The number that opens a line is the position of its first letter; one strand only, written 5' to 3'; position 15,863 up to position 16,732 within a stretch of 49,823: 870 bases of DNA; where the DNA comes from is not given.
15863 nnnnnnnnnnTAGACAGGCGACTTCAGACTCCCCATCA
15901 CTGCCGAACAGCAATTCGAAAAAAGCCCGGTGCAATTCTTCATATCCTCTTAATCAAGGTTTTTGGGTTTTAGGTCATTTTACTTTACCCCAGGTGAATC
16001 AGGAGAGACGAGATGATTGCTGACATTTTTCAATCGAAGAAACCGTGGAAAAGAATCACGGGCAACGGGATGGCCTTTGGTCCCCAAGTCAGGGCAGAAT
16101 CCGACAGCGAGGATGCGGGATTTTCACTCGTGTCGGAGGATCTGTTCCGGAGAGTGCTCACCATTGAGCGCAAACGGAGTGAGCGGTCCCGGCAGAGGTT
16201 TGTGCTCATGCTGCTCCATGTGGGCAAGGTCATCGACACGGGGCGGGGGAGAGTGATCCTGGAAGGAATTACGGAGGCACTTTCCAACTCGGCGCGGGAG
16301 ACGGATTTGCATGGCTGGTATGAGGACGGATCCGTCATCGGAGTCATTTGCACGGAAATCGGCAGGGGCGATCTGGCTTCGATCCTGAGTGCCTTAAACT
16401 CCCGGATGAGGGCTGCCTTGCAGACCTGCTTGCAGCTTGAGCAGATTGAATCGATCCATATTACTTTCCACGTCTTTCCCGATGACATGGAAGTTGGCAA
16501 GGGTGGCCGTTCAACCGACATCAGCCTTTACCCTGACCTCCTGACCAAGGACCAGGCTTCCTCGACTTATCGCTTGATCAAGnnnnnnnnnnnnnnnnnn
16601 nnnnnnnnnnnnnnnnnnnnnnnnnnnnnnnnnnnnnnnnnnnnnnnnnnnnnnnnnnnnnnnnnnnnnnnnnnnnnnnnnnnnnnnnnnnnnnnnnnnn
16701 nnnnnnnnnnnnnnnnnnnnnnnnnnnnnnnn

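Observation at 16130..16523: Priming phosphoglycosyl transferase fused to a degenerate GGDEF-like domain that retains an RxxD I-site at canonical spacing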

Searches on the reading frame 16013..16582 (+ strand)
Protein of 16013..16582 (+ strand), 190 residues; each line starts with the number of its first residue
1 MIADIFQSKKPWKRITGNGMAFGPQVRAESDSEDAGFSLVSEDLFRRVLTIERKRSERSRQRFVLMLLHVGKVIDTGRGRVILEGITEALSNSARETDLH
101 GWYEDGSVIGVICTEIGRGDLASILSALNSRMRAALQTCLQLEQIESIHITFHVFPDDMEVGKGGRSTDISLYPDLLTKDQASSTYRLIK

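Call 3: search_protein_families(library=pfam, proteins=[window:16013-16582:+], max_evalue=10)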
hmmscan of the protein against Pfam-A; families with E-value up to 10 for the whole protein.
window:16013-16582:+ (190 aa): 1 family
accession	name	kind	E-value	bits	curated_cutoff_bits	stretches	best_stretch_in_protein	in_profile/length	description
PF00990.26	GGDEF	-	0.095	12.9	23.8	1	44-154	14-129/161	Diguanylate cyclase, GGDEF domain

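Call 4: search_protein_families(library=ncbifam, proteins=[window:16013-16582:+], max_evalue=10)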
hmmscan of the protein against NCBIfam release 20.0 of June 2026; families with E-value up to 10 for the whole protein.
window:16013-16582:+ (190 aa): 0 families

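Call 5: find_homologous_proteins(query=window:16013-16582:+, max_evalue=0.001)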
Query window:16013-16582:+ (190 aa): 34 proteins with E <= 0.001 among 141 candidates.
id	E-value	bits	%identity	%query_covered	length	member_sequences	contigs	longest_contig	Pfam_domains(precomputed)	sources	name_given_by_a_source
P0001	2.7e-68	247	64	100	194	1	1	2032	-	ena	-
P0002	1.1e-67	245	63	100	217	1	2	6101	-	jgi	jgi:hypothetical protein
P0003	2.6e-65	237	60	100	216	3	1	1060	-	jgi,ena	-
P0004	8.6e-65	236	63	93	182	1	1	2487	-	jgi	jgi:hypothetical protein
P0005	1.3e-64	235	59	100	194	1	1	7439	-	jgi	jgi:hypothetical protein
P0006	3.0e-61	224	68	83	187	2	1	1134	-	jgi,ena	-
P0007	3.8e-61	224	63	93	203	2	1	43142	-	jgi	-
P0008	5.4e-55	204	57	93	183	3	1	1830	-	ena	-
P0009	6.7e-55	203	58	93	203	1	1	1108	-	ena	-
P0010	1.6e-52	196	61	80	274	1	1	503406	PF02397.23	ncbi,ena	-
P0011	3.9e-52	195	52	97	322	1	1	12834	PF02397.23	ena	-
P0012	6.9e-52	194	55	93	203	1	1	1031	-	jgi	-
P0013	1.3e-51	193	53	96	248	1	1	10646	-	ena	-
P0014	1.7e-51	192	54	93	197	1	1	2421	-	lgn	-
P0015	1.0e-49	187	51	100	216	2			-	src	-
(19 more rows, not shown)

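Call 6: search_solved_structures(query=window:16013-16582:+, max_evalue=10, show_alignments=3)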
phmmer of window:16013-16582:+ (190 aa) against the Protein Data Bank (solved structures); distinct sequences matched with E-value up to 10: 3.
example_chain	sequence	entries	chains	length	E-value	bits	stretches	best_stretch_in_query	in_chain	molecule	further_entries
9cp1_G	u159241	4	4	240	0.21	14.5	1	39-94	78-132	CRISPR system aCascade subunit Cas5 1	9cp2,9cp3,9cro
9crp_G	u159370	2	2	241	0.21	14.5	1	39-94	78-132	CRISPR system aCascade subunit Cas5 1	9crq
5cr9_A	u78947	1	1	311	1.3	11.9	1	17-82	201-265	ABC-type Fe3+-hydroxamate transport system, periplasmic component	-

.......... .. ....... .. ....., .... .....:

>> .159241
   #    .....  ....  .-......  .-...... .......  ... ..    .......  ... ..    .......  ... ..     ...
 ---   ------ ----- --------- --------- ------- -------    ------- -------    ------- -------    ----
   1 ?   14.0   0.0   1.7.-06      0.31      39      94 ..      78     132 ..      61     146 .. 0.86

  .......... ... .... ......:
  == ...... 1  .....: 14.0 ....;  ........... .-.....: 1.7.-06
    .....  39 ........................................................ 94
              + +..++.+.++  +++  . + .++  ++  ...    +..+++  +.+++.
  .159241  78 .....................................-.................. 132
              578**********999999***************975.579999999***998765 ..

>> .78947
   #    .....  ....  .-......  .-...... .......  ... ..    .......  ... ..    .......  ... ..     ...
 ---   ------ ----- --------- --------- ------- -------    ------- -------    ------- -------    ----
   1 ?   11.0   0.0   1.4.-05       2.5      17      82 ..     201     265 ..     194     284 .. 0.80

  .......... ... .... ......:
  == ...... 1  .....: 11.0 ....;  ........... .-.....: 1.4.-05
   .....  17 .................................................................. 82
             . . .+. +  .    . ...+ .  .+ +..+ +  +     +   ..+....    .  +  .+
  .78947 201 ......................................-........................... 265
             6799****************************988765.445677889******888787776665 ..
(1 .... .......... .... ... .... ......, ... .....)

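Call 9: search_solved_structures(query=A1, max_evalue=10, show_alignments=4)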
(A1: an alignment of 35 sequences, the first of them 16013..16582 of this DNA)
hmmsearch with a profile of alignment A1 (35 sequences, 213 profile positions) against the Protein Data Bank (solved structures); distinct sequences matched with E-value up to 10: 1.
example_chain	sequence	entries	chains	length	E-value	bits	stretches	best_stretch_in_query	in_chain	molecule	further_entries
7e6g_A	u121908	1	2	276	0.045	16.4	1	50-101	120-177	Putative GGDEF domain protein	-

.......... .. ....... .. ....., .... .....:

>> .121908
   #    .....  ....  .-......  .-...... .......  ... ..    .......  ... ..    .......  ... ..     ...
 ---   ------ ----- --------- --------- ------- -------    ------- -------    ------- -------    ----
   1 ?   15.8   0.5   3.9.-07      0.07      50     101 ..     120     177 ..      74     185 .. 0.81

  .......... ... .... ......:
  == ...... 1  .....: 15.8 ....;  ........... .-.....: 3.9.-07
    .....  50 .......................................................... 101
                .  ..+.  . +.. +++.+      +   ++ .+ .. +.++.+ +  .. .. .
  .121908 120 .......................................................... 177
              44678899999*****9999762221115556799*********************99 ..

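Call 10: search_protein_families(library=pfam, alignment_id=A1, max_evalue=1)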
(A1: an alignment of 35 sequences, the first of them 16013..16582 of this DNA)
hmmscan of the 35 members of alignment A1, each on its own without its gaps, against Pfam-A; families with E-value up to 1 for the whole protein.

A. member 1, window:16013-16582:+ (190 aa): 1 family
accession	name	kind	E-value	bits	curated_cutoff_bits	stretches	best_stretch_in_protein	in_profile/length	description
PF00990.26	GGDEF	-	0.095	12.9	23.8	1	44-154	14-129/161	Diguanylate cyclase, GGDEF domain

B. families by the number of members that match (of 35 scanned): 12 families
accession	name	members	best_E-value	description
PF00990.26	GGDEF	11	0.0032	Diguanylate cyclase, GGDEF domain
PF02397.22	Bac_transf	5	3e-68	Bacterial sugar transferase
PF04361.18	DUF494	3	0.12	Protein of unknown function (DUF494)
PF08107.16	Antimicrobial12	2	0.1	Pleurocidin family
PF06208.17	BDV_G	1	0.024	Borna disease virus G protein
PF03175.18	DNA_pol_B_2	1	0.051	DNA polymerase type B, organellar and viral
PF10573.14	UPF0561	1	0.06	Uncharacterised protein family UPF0561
PF25686.1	Betaherpes_U91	1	0.096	Betaherpesvirus U91 protein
PF00941.27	FAD_binding_5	1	0.14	FAD binding domain in molybdopterin dehydrogenase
PF02814.20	UreE_N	1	0.17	UreE urease accessory protein, N-terminal domain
PF02899.23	Phage_int_SAM_1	1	0.17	Phage integrase, N-terminal SAM-like domain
PF15040.11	Humanin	1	0.2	Humanin family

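Call 15: predict_structure(alignment_id=A1)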
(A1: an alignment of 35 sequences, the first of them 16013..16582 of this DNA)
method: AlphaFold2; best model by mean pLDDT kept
length: 190 residues; sequences in the alignment: 35
mean_pLDDT: 70.2   pTM: 0.66
mean pLDDT of the five models: 70.2, 68.9, 68.6, 67.8, 60.2
residues with pLDDT >= 90: 43; 70-90: 78; 50-70: 13; < 50: 56
segments of 3 or more residues with pLDDT < 50: 1-4, 6-36, 160-168, 179-190
pLDDT, mean of each block of 10 residues (from residue 1): 44 34 36 53 92 87 91 79 89 86 89 82 88 91 88 75 40 59 33
secondary structure, 60 per line:
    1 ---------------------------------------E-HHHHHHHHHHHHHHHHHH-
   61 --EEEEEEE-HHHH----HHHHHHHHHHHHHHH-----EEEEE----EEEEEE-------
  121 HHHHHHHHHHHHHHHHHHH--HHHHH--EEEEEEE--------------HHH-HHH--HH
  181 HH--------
elements in order: H42-59 E63-69 H71-74 H79-93 E99-103 E108-113 H121-139 H142-146 E149-155 H179-182

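Call 18: fold_search(model_id=the predicted structure, library=pdb)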
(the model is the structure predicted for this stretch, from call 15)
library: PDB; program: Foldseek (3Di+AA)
matches with E <= 10: 1235; with E <= 0.001: 40
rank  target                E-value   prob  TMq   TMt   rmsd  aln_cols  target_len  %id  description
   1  5llw_A                7.0e-06  1.00  0.47  0.15   3.8       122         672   23  Bacteriophytochrome activated diguanylyl cyclase from Idiomarina species A28L (released 2017-03-15)
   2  5llw_B                1.1e-05  1.00  0.47  0.15   3.9       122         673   23  Bacteriophytochrome activated diguanylyl cyclase from Idiomarina species A28L (released 2017-03-15)
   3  5llx_A                1.6e-05  1.00  0.47  0.15   3.9       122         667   21  Bacteriophytochrome activated diguanylyl cyclase from Idiomarina species A28L with GTP bound (released 2017-03-15)
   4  5llx_B                2.2e-05  1.00  0.45  0.15   4.0       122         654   21  Bacteriophytochrome activated diguanylyl cyclase from Idiomarina species A28L with GTP bound (released 2017-03-15)
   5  7e6g_A                3.2e-05  1.00  0.46  0.34   3.6       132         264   20  Crystal structure of diguanylate cyclase SiaD in complex with its activator SiaC from Pseudomonas aeruginosa (released 2021-09-22)
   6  6et7_B                3.4e-05  1.00  0.45  0.15   4.1       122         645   23  Activated heterodimer of the bacteriophytochrome regulated diguanylyl cyclase variant - S505V A526V - from Idiomarina  (released 2018-06-13)
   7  3ezu                  3.8e-05  1.00  0.43  0.26   6.7       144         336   17  Crystal structure of multidomain protein of unknown function with GGDEF-domain (NP_951600.1) from GEOBACTER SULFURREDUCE (released 2008-11-18)
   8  4zve                  4.1e-05  1.00  0.44  0.51   4.5       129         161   12  Crystal structure of GGDEF domain of the E. coli DosC - form I (apo-form) (released 2015-11-11)
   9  4urg_B                4.6e-05  1.00  0.50  0.59   3.8       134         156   14  Crystal Structure of GGDEF domain from T.maritima (active-like dimer) (released 2014-10-08)
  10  4urs_A                5.2e-05  1.00  0.50  0.58   3.7       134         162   14  Crystal Structure of GGDEF domain from T.maritima (released 2014-10-08)
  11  7a7e_A                5.5e-05  1.00  0.50  0.54   4.6       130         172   15  Structure of a delta-N mutant - E232start - of PA1120 (TpbB or YfiN) from Pseudomonas aeruginosa (PAO1) comprising onl (released 2021-07-07)
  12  4urq_V                6.7e-05  1.00  0.49  0.59   4.3       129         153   12  Crystal Structure of GGDEF domain (I site mutant) from T.maritima (released 2014-10-08)
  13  7a7e_B                6.7e-05  1.00  0.50  0.53   5.9       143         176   15  Structure of a delta-N mutant - E232start - of PA1120 (TpbB or YfiN) from Pseudomonas aeruginosa (PAO1) comprising onl (released 2021-07-07)
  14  7e6g_B                6.7e-05  1.00  0.44  0.34   3.5       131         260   22  Crystal structure of diguanylate cyclase SiaD in complex with its activator SiaC from Pseudomonas aeruginosa (released 2021-09-22)
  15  5euh_A                7.1e-05  1.00  0.49  0.55   5.2       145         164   19  Crystal structure of the c-di-GMP-bound GGDEF domain of P. fluorescens GcbC (released 2015-12-30)
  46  4dn0                  1.4e-03  1.00  0.35  0.26   6.3       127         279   15  PelD 156-455 from Pseudomonas aeruginosa PA14 in complex with c-di-GMP (released 2012-05-23)
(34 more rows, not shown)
